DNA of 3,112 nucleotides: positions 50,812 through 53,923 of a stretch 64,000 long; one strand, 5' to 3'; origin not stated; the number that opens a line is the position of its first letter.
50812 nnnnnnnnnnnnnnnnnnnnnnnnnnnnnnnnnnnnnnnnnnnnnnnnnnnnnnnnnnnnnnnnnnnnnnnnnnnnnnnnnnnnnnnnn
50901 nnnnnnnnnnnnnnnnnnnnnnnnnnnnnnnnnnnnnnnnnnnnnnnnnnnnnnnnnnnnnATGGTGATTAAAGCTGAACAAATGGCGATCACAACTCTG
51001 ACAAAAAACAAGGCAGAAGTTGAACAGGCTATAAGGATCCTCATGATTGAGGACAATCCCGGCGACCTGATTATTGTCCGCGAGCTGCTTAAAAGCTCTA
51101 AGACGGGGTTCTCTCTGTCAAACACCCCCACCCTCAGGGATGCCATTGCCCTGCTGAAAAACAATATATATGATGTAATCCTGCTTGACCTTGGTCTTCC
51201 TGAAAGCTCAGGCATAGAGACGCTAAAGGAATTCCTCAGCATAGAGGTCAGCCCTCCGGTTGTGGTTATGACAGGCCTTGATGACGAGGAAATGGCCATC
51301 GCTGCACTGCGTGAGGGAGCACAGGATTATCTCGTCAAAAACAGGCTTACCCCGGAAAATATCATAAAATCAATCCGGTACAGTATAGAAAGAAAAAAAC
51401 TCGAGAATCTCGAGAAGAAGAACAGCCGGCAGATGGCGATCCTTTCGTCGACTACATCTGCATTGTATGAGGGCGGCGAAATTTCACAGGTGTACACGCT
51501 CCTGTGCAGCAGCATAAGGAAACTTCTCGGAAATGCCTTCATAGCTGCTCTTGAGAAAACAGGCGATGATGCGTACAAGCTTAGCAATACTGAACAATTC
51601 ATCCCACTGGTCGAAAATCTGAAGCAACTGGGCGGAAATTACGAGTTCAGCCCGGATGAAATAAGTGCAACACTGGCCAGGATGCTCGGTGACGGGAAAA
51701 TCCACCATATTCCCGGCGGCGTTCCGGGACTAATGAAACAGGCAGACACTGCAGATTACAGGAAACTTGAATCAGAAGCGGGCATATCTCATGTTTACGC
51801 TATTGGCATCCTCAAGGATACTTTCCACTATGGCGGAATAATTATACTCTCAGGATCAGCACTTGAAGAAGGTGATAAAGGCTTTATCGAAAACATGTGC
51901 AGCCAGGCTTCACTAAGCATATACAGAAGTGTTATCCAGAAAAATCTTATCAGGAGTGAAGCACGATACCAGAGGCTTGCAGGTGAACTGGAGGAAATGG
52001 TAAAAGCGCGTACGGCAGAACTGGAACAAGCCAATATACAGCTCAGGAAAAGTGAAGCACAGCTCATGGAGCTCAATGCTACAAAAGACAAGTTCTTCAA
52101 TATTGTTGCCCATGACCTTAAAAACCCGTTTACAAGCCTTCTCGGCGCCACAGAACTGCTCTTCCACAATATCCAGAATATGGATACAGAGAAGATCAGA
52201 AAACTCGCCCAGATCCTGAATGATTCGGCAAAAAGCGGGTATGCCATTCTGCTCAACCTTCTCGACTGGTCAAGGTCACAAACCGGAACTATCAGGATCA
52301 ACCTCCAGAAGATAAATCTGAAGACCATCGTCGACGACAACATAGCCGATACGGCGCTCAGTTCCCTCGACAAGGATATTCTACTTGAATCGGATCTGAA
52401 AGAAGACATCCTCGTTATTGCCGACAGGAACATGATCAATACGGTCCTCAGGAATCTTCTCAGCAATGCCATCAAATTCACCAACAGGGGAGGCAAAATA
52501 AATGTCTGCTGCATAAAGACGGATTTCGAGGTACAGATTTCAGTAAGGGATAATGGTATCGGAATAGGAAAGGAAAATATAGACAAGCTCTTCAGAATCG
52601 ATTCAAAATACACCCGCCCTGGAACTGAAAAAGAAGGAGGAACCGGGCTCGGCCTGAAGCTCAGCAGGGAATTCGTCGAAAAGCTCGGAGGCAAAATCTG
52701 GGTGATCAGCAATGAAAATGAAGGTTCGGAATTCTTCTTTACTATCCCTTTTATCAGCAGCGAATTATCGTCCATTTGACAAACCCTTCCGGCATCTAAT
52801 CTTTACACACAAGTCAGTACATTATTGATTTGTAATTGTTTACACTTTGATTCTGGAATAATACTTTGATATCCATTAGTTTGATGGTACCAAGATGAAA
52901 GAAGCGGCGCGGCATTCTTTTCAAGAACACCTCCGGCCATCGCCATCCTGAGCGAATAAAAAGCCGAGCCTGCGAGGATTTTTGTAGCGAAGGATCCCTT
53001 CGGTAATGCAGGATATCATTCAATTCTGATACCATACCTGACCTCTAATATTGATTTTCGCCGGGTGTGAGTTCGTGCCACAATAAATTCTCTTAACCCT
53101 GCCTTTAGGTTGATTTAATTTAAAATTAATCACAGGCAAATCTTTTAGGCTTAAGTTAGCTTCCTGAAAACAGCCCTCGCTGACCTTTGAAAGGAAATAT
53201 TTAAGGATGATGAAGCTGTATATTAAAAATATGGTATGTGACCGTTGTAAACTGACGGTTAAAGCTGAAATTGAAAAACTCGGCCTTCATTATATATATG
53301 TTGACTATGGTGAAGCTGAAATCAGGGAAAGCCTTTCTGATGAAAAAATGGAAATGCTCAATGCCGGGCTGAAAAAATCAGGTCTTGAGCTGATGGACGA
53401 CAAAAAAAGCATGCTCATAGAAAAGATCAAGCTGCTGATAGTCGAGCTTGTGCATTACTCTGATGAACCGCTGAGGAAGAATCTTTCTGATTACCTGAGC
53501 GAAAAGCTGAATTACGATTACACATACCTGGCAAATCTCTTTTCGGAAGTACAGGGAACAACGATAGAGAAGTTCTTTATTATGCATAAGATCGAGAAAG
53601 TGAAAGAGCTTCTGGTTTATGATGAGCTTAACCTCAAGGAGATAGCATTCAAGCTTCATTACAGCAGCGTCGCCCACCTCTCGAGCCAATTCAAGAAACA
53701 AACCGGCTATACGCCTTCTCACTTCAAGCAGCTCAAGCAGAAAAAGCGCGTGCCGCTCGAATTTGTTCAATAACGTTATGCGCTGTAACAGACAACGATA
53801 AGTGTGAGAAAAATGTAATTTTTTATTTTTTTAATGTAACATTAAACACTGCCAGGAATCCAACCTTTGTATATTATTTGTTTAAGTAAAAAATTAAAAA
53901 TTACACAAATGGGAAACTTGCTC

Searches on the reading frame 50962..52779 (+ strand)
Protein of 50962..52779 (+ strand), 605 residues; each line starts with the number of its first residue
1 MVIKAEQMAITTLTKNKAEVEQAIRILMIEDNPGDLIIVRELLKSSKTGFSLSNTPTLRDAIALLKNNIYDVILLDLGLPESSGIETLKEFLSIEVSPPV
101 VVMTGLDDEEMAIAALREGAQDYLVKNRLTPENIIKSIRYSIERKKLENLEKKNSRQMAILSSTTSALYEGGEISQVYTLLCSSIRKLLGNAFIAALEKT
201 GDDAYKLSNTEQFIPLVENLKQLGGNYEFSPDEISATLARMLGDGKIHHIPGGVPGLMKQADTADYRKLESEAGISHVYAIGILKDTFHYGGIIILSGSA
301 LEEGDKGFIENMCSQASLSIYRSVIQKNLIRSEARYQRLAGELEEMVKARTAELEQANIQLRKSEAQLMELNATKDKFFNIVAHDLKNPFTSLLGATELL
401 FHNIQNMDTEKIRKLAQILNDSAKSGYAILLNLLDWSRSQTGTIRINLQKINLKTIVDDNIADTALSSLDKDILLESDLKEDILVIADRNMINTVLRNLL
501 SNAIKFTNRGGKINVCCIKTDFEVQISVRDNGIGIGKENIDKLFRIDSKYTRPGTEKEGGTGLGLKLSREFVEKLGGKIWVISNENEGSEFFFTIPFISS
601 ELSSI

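Call 9: search_protein_families(library=pfam, proteins=[window:50962-52779:+])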
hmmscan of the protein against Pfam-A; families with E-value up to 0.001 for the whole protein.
window:50962-52779:+ (605 aa): 4 families
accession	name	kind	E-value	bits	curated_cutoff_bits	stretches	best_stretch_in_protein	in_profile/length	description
PF02518.31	HATPase_c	-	6.2e-26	91.5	26.4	1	488-597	2-109/111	Histidine kinase-, DNA gyrase B-, and HSP90-like ATPase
PF00072.30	Response_reg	-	4.4e-20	72.3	30.2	1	26-138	1-110/111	Response regulator receiver domain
PF00512.31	HisKA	-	4.3e-09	36.7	26.9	1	375-442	2-66/66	His Kinase A (phospho-acceptor) domain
PF13589.12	HATPase_c_3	-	1.3e-06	28.9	25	1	493-571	4-83/137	Histidine kinase-, DNA gyrase B-, and HSP90-like ATPase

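Call 26: search_protein_families(library=ncbifam, proteins=[window:50962-52779:+], max_evalue=0.00001)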
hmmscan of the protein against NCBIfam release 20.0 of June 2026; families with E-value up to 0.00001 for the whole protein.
window:50962-52779:+ (605 aa): 135 families (the best 25 are shown)
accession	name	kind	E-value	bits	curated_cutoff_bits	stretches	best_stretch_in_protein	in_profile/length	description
TIGR02956.1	TMAO_torS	equivalog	4.1e-55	187.4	676.5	2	322-603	404-688/967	TMAO reductase system sensor histidine kinase/response regulator TorS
NF053520.1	HK_Porph_FimS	equivalog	6.7e-49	166.7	600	1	362-596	381-616/618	sensor histidine kinase FimS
NF006800.0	PRK09303.1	equivalog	2e-47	161.9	342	1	343-599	118-379/383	histidine kinase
NF046044.1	PnpS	equivalog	2.8e-42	145.1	400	1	366-596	161-390/390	two-component system histidine kinase PnpS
NF041947.1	LuxQ_Vibrio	equivalog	1.7e-40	138.7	1200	2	357-597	454-696/843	quorum-sensing autoinducer 2 sensor kinase/phosphatase LuxQ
NF047874.1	MASE3_PAS_HK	subfamily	2.3e-40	139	560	1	362-597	385-625/655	MASE3 domain-containing sensor histidine kinase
NF008318.0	PRK11107.1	equivalog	2.5e-38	131.7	890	2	354-599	272-520/920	two-component sensor histidine kinase BarA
NF033092.0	HK_WalK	equivalog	1.3e-37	129.7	725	1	372-597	369-594/594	cell wall metabolism sensor histidine kinase WalK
NF011874.0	PRK15347.1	equivalog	2.3e-37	128.6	852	1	342-599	372-616/921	two component system sensor kinase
NF008302.0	PRK11091.1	equivalog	7.6e-37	126.9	838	2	361-598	268-506/779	aerobic respiration two-component sensor histidine kinase ArcB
NF038297.2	hybrid_HK_HrmK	equivalog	2.7e-36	125.4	725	1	340-599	202-459/607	hybrid histidine kinase/response regulator HrmK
NF008543.0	PRK11466.1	equivalog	3.8e-36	124.3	982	1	337-600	406-665/914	TMAO reductase system sensor histidine kinase/response regulator TorS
NF041880.1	EPS_EpsF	equivalog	4.5e-35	121.1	900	1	362-593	261-489/492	response regulator EpsF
TIGR02966.1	phoR_proteo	equivalog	1.5e-34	119.6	334.2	1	362-594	101-332/333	phosphate regulon sensor histidine kinase PhoR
NF041832.1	near_NosP_CTERM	subfamily_domain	1.5e-33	116.4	400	1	372-600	4-228/370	NahK/ErcS family hybrid sensor histidine kinase/response regulator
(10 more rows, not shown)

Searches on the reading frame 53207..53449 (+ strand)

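Call 57: search_protein_families(library=pfam, proteins=[window:53207-53449:+], max_evalue=1)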
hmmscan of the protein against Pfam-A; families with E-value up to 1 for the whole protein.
seq(81 aa): 2 families
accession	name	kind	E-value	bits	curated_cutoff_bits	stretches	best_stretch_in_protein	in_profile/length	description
PF00403.32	HMA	-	0.0092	16.8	24.8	1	4-36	2-35/62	Heavy-metal-associated domain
PF12543.13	DUF3738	-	0.075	13.5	22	1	2-50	44-92/190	Protein of unknown function (DUF3738)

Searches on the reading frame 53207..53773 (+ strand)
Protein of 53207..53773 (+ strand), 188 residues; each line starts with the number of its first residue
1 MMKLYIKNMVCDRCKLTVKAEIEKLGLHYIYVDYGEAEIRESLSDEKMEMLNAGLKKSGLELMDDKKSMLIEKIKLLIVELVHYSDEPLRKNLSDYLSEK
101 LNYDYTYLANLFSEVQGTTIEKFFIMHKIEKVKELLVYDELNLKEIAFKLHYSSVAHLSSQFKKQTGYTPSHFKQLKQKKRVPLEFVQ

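Call 9: search_protein_families(library=pfam, proteins=[window:53207-53773:+])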
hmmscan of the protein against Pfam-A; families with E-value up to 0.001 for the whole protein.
window:53207-53773:+ (188 aa): 2 families
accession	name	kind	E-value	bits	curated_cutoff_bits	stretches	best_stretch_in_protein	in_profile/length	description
PF12833.13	HTH_18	-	7.2e-16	58.7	33.6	1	97-175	1-79/80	Helix-turn-helix domain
PF00165.29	HTH_AraC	-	2.5e-11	43.9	26.6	1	140-171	8-38/42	Bacterial regulatory helix-turn-helix proteins, AraC family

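Call 26: search_protein_families(library=ncbifam, proteins=[window:53207-53773:+], max_evalue=0.00001)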
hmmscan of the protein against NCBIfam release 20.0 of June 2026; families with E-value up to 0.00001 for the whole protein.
window:53207-53773:+ (188 aa): 9 families
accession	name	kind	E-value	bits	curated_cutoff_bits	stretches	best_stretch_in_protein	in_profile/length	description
NF047455.1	TF_Staph_AryK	equivalog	5.3e-12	44.8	850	1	95-181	177-263/759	transcriptional regulator AryK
TIGR04094.1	adjacent_YSIRK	equivalog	4.8e-11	42.2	200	1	69-174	278-383/383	YSIRK-targeted surface antigen transcriptional regulator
NF007693.0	PRK10371.1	equivalog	5e-09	35.8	253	1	96-182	219-305/309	transcriptional regulator MelR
NF007860.0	PRK10572.1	equivalog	3.3e-08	32.7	208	1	55-180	162-288/292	arabinose operon transcriptional regulator AraC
NF006902.0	PRK09393.1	equivalog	1.5e-06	27.6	425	1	97-177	242-322/327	transcriptional regulator FtrA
NF049932.1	TranspRegBtr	equivalog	2.4e-06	26.4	900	1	109-180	198-269/531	bacillibactin transport transcriptional regulator Btr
NF047788.1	TransRegPocR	equivalog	2.5e-06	27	500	1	97-180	211-294/296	transcriptional regulator PocR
NF007584.0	PRK10219.1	equivalog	4.8e-06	26.9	174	1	77-175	6-105/107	superoxide response transcriptional regulator SoxS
TIGR02297.1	HpaA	equivalog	7.8e-06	25.3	274.65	1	92-175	204-286/287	4-hydroxyphenylacetate catabolism regulatory protein HpaA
